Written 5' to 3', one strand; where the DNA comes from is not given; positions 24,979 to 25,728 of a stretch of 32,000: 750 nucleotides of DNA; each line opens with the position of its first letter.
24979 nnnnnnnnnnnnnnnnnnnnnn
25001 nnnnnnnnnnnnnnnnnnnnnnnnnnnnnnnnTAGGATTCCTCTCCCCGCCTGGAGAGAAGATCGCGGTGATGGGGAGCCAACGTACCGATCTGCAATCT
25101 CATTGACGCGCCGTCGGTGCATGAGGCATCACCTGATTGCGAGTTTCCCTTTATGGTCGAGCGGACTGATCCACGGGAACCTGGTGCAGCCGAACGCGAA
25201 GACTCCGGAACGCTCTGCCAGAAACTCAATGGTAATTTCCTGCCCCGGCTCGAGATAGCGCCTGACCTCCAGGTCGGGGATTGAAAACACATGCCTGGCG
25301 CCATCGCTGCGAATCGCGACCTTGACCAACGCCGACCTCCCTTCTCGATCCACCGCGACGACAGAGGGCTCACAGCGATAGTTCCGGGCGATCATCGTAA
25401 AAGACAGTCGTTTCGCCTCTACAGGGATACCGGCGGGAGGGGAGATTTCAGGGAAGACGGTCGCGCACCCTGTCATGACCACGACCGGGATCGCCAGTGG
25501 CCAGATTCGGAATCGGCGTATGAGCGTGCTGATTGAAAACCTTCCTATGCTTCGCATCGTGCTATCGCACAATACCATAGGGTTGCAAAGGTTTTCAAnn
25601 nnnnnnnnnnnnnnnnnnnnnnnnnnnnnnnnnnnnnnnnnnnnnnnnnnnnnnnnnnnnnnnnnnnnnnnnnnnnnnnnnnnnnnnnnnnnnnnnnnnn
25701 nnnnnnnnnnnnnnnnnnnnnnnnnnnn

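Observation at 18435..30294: Dense sigma-54 control region: three activators, two kinases and three candidate -24/-12 promoters within 12 kb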

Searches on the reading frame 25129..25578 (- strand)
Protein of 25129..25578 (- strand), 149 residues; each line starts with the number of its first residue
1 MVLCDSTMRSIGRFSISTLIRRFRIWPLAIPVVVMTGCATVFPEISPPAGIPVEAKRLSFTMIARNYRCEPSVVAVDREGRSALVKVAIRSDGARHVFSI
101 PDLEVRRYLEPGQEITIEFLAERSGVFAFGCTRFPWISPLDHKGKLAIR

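Call 7: search_protein_families(library=pfam, proteins=[window:25129-25578:-])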
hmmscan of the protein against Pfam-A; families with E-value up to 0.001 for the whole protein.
window:25129-25578:- (149 aa): 1 family
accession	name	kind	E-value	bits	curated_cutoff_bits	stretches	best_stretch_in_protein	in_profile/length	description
PF13473.12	Cupredoxin_1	-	9.9e-07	29.2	27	1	54-132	17-93/104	Cupredoxin-like domain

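Call 84: search_protein_families(library=ncbifam, proteins=[window:25129-25578:-], max_evalue=0.00001)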
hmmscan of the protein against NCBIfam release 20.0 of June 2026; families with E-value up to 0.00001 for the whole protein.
window:25129-25578:- (149 aa): 1 family
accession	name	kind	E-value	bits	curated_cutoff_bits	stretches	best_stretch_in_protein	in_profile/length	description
TIGR04246.1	nitrous_NosZ_Gp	equivalog_domain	1.6e-06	26.7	625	1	60-134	487-562/578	Sec-dependent nitrous-oxide reductase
